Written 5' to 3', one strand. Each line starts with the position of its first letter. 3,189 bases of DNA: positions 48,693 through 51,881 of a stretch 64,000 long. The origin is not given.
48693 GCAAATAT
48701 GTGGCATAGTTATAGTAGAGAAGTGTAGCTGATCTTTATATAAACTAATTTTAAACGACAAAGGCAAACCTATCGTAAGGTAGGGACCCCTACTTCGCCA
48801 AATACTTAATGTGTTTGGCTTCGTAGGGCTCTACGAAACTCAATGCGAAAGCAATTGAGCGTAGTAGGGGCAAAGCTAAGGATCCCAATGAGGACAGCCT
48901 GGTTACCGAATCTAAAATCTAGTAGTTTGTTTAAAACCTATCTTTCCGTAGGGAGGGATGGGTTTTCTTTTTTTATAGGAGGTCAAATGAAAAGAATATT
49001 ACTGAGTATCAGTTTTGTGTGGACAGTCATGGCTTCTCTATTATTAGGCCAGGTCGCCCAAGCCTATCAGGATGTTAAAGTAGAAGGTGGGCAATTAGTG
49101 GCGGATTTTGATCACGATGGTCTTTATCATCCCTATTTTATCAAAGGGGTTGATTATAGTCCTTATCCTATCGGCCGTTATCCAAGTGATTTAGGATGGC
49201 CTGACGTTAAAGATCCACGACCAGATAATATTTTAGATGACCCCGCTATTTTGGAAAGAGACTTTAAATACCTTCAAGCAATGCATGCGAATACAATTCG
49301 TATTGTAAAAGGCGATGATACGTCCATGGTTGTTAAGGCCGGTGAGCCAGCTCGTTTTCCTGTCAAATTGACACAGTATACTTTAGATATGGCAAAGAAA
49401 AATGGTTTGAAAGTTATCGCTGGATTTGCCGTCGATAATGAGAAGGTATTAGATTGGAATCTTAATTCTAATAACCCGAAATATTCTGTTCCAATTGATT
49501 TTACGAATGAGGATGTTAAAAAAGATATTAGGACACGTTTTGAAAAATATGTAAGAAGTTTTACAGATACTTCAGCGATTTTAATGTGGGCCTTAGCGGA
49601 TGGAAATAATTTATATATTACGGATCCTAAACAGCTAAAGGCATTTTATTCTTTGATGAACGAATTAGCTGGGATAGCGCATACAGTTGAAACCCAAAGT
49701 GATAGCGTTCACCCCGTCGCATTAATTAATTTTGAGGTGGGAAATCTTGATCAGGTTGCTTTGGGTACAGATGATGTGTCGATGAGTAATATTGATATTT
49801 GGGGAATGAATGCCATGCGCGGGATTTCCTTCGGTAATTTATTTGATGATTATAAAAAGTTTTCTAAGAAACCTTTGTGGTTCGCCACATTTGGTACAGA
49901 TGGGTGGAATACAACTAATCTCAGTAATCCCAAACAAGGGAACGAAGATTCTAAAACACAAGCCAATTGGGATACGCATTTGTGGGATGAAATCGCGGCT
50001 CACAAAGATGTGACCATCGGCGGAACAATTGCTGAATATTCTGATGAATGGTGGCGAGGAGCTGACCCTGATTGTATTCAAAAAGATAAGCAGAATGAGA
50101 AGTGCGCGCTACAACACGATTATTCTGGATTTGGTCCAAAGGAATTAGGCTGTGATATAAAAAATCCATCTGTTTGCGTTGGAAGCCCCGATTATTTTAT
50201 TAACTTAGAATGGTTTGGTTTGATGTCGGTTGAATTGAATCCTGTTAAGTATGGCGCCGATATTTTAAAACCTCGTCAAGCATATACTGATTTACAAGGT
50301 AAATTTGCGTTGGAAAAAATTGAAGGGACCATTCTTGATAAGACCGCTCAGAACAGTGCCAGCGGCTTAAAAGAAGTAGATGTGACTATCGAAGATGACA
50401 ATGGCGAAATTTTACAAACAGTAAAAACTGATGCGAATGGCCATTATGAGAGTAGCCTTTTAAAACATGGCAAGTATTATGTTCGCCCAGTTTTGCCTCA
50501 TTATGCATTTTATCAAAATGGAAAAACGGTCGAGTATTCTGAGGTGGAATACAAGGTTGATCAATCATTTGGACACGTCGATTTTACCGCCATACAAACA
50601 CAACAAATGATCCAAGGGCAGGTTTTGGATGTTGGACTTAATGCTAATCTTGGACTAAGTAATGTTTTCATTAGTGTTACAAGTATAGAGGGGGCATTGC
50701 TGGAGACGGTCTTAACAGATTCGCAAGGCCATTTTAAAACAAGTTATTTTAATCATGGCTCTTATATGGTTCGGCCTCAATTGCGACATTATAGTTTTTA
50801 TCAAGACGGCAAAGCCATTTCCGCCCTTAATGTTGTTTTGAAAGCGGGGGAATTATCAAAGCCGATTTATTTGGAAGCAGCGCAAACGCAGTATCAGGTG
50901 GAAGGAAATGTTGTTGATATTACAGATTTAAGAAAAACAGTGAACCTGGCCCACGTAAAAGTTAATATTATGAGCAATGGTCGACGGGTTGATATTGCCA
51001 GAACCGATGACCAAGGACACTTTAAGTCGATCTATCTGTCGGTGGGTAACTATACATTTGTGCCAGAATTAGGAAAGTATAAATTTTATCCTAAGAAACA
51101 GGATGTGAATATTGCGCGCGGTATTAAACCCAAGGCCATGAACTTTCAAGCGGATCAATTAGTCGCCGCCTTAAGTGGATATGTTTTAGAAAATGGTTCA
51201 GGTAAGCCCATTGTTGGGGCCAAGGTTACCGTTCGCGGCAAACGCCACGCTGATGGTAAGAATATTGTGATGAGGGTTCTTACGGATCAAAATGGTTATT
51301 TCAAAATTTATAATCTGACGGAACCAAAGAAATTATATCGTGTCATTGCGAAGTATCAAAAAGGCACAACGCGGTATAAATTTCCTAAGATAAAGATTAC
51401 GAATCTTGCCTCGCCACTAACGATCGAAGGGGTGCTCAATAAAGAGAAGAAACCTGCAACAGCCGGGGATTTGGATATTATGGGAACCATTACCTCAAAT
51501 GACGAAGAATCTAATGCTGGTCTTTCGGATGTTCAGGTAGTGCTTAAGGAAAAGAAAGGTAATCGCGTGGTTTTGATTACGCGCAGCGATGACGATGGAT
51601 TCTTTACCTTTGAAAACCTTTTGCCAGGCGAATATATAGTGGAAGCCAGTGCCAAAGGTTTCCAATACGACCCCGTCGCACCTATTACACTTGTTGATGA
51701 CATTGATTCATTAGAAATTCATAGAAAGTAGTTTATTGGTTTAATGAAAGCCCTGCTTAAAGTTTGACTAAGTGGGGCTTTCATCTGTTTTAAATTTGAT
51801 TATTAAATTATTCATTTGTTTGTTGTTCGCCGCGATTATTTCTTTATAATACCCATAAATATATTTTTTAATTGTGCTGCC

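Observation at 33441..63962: Secretome island: five giant multidomain proteins with shared C-terminal CarboxypepD_reg arrays, immediately upstream of a T2SS-like operon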

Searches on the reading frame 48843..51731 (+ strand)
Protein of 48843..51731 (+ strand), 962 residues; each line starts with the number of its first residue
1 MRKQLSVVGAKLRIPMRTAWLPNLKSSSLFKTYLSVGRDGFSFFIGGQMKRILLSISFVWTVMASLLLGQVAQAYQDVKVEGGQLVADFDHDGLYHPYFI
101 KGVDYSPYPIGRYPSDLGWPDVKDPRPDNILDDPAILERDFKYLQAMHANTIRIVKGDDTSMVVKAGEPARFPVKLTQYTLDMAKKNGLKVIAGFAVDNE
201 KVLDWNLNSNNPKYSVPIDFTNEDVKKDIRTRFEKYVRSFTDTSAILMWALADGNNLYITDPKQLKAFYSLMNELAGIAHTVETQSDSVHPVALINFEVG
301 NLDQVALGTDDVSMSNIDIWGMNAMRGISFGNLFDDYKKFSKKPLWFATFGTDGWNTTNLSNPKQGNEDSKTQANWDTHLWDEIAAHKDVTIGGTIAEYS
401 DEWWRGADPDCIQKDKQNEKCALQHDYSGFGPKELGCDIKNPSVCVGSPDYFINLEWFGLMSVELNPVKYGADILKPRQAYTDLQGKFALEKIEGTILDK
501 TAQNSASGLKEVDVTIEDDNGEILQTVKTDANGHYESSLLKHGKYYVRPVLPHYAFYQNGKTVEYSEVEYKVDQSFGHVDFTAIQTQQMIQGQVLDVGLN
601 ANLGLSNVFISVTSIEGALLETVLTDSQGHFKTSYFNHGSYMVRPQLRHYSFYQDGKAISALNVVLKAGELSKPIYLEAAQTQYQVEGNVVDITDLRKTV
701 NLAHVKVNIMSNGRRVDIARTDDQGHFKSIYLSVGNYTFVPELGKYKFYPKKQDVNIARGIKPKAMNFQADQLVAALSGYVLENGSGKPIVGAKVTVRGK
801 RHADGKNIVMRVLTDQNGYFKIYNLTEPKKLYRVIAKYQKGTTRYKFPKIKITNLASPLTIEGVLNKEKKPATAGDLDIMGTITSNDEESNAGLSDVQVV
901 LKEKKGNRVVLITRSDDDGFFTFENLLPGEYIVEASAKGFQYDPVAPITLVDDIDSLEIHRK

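Call 3: search_protein_families(library=pfam, proteins=[window:48843-51731:+], max_evalue=0.01)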
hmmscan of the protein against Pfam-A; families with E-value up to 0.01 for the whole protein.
window:48843-51731:+ (962 aa): 17 families
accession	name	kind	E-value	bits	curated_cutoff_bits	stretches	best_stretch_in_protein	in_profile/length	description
PF13620.12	CarboxypepD_reg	-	2.2e-33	114.9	32.3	3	879-950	2-69/82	Carboxypeptidase regulatory-like domain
PF17210.9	SdrD_B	-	1.1e-25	90.5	29.7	2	504-582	19-97/112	SdrD B-like domain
PF17802.7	SpaA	-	1.2e-19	70.6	23.1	2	883-941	5-66/91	Prealbumin-like fold domain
PF13715.12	CarbopepD_reg_2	-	6.2e-16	58.6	32.2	2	777-829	1-45/88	CarboxypepD_reg-like domain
PF11974.14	bMG3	-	1.6e-13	50.9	34.9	1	505-540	24-59/103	Bacterial alpha-2-macroglobulin MG3 domain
PF23193.1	NOMO_3rd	-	3.5e-10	40.4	27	0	904-935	53-84/120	NOMO third transthyretin-like domain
PF22902.2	NOMO1-like_9th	-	1.1e-08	35.1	27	0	509-538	13-43/75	BOS complex subunit NOMO1-like, beta sandwich domain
PF01060.29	TTR-52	-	5.7e-08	33.7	24.9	0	787-823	8-44/79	Transthyretin-like family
PF20598.4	DUF6795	-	1.3e-07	32.3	27.4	0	778-824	2-45/103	Domain of unknown function (DUF6795)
PF23194.1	NOMO_5th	-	9.1e-07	29.6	27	0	508-552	15-59/89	NOMO fifth transthyretin-like domain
PF09430.16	EMC7_beta-sandw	-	5.1e-06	27.1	26.6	1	891-946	4-56/122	ER membrane protein complex subunit 7, beta-sandwich domain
PF10670.15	DUF4198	-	7.7e-05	23.3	34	0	787-822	157-193/209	Domain of unknown function (DUF4198)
PF17936.7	Big_6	-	0.0004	21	27.6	0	511-539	24-52/83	Bacterial Ig domain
PF14686.12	fn3_3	-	0.0011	19.1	24.4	0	913-941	29-57/75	Polysaccharide lyase family 4, domain II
PF00576.27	Transthyretin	-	0.0013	19.8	25.3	0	777-825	1-49/109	HIUase/Transthyretin family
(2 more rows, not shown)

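Call 11: search_protein_families(library=ncbifam, proteins=[window:48843-51731:+], max_evalue=0.01)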
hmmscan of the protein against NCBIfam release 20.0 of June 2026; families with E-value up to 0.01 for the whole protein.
window:48843-51731:+ (962 aa): 6 families
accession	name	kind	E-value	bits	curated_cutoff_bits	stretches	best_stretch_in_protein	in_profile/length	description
NF012181.0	MSCRAMM_SdrD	exception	3.2e-11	41.4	2500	1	503-548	810-855/1379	MSCRAMM family adhesin SdrD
TIGR04134.1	lipo_with_rSAM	hypoth_equivalog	3.6e-10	40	39.8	1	779-853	44-123/150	radical SAM-associated putative lipoprotein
NF058648.1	ECF_sub_HI1622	equivalog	2.3e-09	37.5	100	0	508-538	38-68/180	NikL family nickel/cobalt ECF transporter subunit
NF000535.3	MSCRAMM_SdrC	exception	2.3e-07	29.2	1700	1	504-548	626-670/963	MSCRAMM family adhesin SdrC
TIGR02962.1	hdxy_isourate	equivalog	1.2e-05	25.7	87.45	0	776-825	3-51/113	hydroxyisourate hydrolase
NF052345.1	S_layer_anammox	exception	0.00058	17.3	1400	0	875-953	1311-1382/1596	Kustd1514 family S-layer glycoprotein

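Call 37: find_homologous_proteins(query=window:48987-51731:+, max_evalue=0.00001)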
Query window:48987-51731:+ (914 aa): 51 proteins with E <= 0.00001 among 8000 candidates.
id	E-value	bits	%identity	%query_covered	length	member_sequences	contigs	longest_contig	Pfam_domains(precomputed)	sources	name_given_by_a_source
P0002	0.0e+0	2106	100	100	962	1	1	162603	PF23194.2,PF17802.8,PF23193.2,PF13620.13,PF17210.10,PF13715.13,PF22902.3,PF01060.30,PF11974.15,PF20598.5,PF09430.17,PF22904.4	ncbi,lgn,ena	-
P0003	1.9e-120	422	44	53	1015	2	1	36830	PF02836.24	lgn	-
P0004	2.6e-119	418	47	46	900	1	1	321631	PF13620.13,PF02836.24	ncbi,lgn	-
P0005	1.2e-118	416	47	49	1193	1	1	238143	PF13313.12,PF17963.8,PF17892.8,PF02836.24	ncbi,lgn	-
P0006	8.5e-113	396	46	47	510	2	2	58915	PF03198.21,PF02836.24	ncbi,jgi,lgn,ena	-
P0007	2.7e-108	382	46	46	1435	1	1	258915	PF17957.8,PF18998.7,PF03198.21,PF02836.24,PF06832.19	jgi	jgi:hypothetical protein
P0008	6.7e-103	364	41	53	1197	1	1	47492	PF16640.12,PF02836.24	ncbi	-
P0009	1.7e-99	352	40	52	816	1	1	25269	PF07705.18,PF02836.24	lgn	-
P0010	1.5e-98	349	45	45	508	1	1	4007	PF02836.24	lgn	-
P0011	2.8e-97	345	42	49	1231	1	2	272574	PF16655.13,PF00754.32,PF22633.4,PF25788.3,PF00041.28,PF16656.12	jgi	jgi:phosphodiesterase/alkaline phosphatase D-like protein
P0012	1.4e-91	326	43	40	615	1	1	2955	PF07705.18,PF02836.24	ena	-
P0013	6.5e-88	314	42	41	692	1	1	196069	PF00404.25,PF02836.24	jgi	jgi:hypothetical protein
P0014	2.7e-87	312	40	48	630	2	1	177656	PF07591.16,PF14623.12,PF02836.24,PF14890.12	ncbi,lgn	-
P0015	6.8e-86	307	44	46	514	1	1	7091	PF00404.25,PF03198.21,PF02836.24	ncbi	-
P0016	1.8e-82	296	39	36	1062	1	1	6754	PF18998.7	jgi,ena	-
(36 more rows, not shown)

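Call 43: list_cluster_members(proteins=[P0002, P0060, P0068, P0004])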
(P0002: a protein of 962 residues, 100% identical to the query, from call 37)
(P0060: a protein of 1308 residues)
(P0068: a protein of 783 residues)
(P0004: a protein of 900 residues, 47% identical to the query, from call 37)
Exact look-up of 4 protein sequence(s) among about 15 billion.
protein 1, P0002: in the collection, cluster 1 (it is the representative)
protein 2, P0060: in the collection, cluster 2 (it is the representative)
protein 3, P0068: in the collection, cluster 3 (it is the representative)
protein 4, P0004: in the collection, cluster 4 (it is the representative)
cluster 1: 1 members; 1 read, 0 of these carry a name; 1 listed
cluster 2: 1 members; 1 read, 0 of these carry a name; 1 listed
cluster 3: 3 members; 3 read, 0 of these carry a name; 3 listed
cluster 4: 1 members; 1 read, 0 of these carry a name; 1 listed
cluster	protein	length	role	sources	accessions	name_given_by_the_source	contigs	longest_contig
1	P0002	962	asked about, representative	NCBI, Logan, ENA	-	-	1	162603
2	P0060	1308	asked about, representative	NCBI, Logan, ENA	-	-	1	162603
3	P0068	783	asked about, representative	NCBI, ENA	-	-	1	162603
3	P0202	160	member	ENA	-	-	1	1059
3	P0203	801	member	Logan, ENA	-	-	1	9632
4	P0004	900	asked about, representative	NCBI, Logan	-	-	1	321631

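Call 45: find_encoding_contigs(protein=P0004, flank=10000, max_places=2)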
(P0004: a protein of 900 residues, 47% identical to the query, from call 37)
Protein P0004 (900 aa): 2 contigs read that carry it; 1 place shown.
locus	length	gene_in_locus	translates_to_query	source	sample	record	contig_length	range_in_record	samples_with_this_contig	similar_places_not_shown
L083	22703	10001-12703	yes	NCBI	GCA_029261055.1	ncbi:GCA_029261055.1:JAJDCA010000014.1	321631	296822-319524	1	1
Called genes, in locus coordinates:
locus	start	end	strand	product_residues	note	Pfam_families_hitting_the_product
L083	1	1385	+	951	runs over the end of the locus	-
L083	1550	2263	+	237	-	PF01797:Y1_Tnp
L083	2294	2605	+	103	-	-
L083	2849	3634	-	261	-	PF13852:DUF4197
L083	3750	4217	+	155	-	PF01475:FUR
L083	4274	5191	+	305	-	PF01297:ZnuA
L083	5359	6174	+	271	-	PF00005:ABC_tran, PF02463:SMC_N (faint), PF13304:AAA_21 (faint)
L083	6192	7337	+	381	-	PF00950:ABC-3, PF01032:FecCD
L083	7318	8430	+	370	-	PF00950:ABC-3, PF01032:FecCD (weak)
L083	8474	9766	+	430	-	PF02836:Glyco_hydro_2_C (weak)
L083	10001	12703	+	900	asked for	PF02836:Glyco_hydro_2_C (weak), PF13620:CarboxypepD_reg (weak)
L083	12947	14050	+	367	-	PF13776:DUF4172, PF02661:Fic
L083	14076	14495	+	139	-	PF01124:MAPEG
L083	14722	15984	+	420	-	PF00070:Pyr_redox (faint), PF00890:FAD_binding_2 (faint), PF01134:GIDA, PF01266:DAO (faint), PF03486:HI0933_like, PF07992:Pyr_redox_2, PF12831:FAD_oxidored, PF22780:HI0933_like_1st, +1 more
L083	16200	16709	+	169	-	PF07799:DUF1643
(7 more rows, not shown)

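Call 46: find_encoding_contigs(protein=P0005, flank=10000, max_places=2)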
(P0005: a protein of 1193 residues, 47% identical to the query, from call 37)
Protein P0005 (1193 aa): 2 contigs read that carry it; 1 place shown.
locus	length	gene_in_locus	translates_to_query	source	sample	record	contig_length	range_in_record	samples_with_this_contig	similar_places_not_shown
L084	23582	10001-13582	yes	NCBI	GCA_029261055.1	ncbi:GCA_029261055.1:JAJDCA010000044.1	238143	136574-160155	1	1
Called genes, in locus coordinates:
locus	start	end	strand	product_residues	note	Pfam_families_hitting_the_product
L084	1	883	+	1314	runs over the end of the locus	-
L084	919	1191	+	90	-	-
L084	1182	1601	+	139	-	PF01850:PIN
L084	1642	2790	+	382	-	PF00266:Aminotran_5, PF01041:DegT_DnrJ_EryC1 (weak)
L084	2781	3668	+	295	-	PF00753:Lactamase_B, PF12706:Lactamase_B_2 (weak)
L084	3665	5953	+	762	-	PF01590:GAF, PF13185:GAF_2, PF13492:GAF_3, PF05524:PEP-utilisers_N, PF00391:PEP-utilizers, PF02896:PEP-utilizers_C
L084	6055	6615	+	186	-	PF07813:LTXXQ (weak)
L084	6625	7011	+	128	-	PF11969:DcpS_C, PF01230:HIT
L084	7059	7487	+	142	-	PF14534:DUF4440 (weak), PF08332:CaMKII_AD (weak), PF13474:SnoaL_3 (weak)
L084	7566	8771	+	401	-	PF00072:Response_reg, PF00512:HisKA, PF02518:HATPase_c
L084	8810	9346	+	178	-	PF00856:SET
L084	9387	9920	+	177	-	PF00588:SpoU_methylase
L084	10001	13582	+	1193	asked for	PF02836:Glyco_hydro_2_C, PF17892:Cadherin_5 (faint), PF13313:DUF4082, PF17963:Big_9, PF13313:DUF4082, PF17963:Big_9, PF13313:DUF4082 (weak)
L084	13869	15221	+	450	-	-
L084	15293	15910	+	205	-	-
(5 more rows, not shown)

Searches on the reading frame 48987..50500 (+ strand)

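Call 29: search_solved_structures(query=window:48987-50500:+, max_evalue=1, show_alignments=2)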
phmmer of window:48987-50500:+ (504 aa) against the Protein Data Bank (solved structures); distinct sequences matched with E-value up to 1: 2.
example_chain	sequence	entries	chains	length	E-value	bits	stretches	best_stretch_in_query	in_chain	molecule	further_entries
10ps_A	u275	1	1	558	0.00027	23.1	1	457-500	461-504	Serine-aspartate repeat-containing protein D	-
3kap_A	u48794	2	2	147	0.96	11.4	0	229-304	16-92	Flavodoxin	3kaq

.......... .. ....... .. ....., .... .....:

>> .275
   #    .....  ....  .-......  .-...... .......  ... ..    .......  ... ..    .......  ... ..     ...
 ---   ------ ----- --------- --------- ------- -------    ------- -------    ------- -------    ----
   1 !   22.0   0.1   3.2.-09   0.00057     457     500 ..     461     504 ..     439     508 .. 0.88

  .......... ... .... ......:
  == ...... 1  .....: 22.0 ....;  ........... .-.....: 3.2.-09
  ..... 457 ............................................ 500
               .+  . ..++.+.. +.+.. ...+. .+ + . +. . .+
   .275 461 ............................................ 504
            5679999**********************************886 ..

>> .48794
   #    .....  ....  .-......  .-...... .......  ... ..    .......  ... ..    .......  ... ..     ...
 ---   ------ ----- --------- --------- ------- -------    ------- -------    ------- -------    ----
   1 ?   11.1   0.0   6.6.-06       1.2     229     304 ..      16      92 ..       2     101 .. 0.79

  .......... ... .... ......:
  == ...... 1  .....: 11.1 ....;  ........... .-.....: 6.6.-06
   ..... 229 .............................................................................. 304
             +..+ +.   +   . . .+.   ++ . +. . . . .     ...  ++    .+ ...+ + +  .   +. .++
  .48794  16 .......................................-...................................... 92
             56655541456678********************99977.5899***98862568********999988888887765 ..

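Call 48: predict_structure(alignment_id=A2)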
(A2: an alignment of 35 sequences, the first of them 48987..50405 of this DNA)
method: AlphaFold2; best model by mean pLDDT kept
length: 473 residues; sequences in the alignment: 35
mean_pLDDT: 83.6   pTM: 0.85
mean pLDDT of the five models: 83.6, 82.2, 82.1, 81.7, 81.6
residues with pLDDT >= 90: 277; 70-90: 87; 50-70: 76; < 50: 33
segments of 3 or more residues with pLDDT < 50: 445-470
pLDDT, mean of each block of 10 residues (from residue 1): 70 67 77 96 95 95 67 76 93 97 94 61 75 97 94 57 62 95 96 95 91 95 98 92 96 95 98 93 95 98 95 93 97 97 97 79 57 73 76 63 90 92 92 97 51 35 43 44
secondary structure, 60 per line:
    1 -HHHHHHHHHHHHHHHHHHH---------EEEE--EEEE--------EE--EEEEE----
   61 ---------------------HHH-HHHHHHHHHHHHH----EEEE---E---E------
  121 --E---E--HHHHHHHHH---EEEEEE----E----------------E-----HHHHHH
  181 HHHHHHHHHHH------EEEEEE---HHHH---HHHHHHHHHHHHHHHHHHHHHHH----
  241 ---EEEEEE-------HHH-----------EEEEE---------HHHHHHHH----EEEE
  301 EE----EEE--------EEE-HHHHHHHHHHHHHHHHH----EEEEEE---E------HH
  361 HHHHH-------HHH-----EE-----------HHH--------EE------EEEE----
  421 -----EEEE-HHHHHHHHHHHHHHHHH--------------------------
elements in order: H2-20 E30-33 E36-39 E52-56 H86-98 E103-106 H130-138 E142-147 H175-191 E198-203 H207-210 H214-236 E244-249 E271-275 H285-292 E297-302 E307-309 E318-320 H322-338 E343-348 H359-365 E413-416 E426-429 H431-447

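Call 52: fold_search(model_id=the predicted structure, library=pdb)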
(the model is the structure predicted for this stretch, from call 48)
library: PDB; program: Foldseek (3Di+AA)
matches with E <= 10: 1714; with E <= 0.001: 599
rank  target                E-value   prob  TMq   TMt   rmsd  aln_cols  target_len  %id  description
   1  9fz9_A                3.6e-15  1.00  0.50  0.45   5.2       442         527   19  Glycoside Hydrolase Family 157 from Labilibaculum antarcticum, wild type SeMet derivative (LaGH157) (released 2025-07-16)
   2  9g5g_A                5.5e-15  1.00  0.51  0.46   4.9       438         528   17  Glycoside Hydrolase Family 157 from Labilibaculum antarcticum (LaGH157) in complex with Laminaribiose (released 2025-05-21)
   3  9g4n_B                6.5e-15  1.00  0.49  0.45   6.3       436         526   17  Glycoside Hydrolase Family 157 from Labilibaculum antarcticum (LaGH157) E224A mutant in complex with Laminaritriose an (released 2025-05-21)
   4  9g4n_A                8.8e-15  1.00  0.50  0.46   5.5       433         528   17  Glycoside Hydrolase Family 157 from Labilibaculum antarcticum (LaGH157) E224A mutant in complex with Laminaritriose an (released 2025-05-21)
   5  9g4n_C                1.2e-14  1.00  0.48  0.43   6.4       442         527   18  Glycoside Hydrolase Family 157 from Labilibaculum antarcticum (LaGH157) E224A mutant in complex with Laminaritriose an (released 2025-05-21)
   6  9p26                  3.2e-13  1.00  0.44  0.51   4.4       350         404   19  Crystal structure of GH158(Pro) at 1.40 angstrom resolution (released 2026-03-11)
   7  9oro_A                1.9e-12  1.00  0.44  0.51   5.2       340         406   19  Crystal structure of GH158(Pro) soaked with laminaritetraose at 1.31 angstrom resolution (released 2026-03-11)
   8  9p25                  2.0e-12  1.00  0.46  0.53   4.5       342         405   20  Crystal structure of GH158(Pro) at 0.89 angstrom resolution (released 2026-03-11)
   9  6d4o                  2.2e-12  1.00  0.47  0.39   7.2       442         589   13  Eubacterium eligens beta-glucuronidase bound to an amoxapine-glucuronide conjugate (released 2018-07-25)
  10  9p2f_A                2.5e-12  1.00  0.41  0.47   6.4       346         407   18  Crystal structure of GH158(Pro) soaked with mixed linkage (G4G3G) oligosaccharide at 1.15 angstrom resolution (released 2026-03-11)
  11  8ger                  4.2e-12  1.00  0.46  0.38   7.3       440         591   13  E. eligens beta-glucuronidase bound to norquetiapine-glucuronide (released 2024-03-20)
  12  8geq                  6.0e-12  1.00  0.48  0.39   7.3       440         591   13  E. eligens beta-glucuronidase bound to ceritinib-glucuronide (released 2024-02-14)
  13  5z1b_B                8.1e-12  1.00  0.48  0.37   6.6       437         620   14  Structure of Bifidobacterium dentium beta-glucuronidase complexed with coumarin-3-O-glucuronide (released 2018-12-12)
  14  6pal_A                1.2e-11  1.00  0.47  0.54   5.6       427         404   12  Bacteroides uniformis endo-laminarinase BuGH158 from the beta(1,3)-glucan utilization locus (released 2020-04-01)
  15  8pe1_A                1.2e-11  1.00  0.47  0.50  11.1       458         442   13  Crystal structure of Gel4 in complex with Nanobody 4 (released 2024-06-19)
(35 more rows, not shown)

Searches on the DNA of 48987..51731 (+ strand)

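Call 47: search_rna_families(sources=[L083, L084, L006, L008, L010, L011, L013], threshold=gathering)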
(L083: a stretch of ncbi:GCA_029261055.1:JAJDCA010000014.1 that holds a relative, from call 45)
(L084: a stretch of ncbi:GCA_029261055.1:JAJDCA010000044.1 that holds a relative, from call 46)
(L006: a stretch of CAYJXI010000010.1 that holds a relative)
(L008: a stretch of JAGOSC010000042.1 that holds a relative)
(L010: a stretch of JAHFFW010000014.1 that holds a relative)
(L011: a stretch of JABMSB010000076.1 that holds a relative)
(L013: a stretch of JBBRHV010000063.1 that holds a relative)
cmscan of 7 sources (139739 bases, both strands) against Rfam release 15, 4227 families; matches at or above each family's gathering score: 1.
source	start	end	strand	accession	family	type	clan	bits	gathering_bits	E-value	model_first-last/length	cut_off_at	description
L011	11804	11926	+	RF01051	c-di-GMP-I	Cis-reg; riboswitch;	CL00126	39.3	35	0.00077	1-87/87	no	c-di-GMP-I riboswitch aptamer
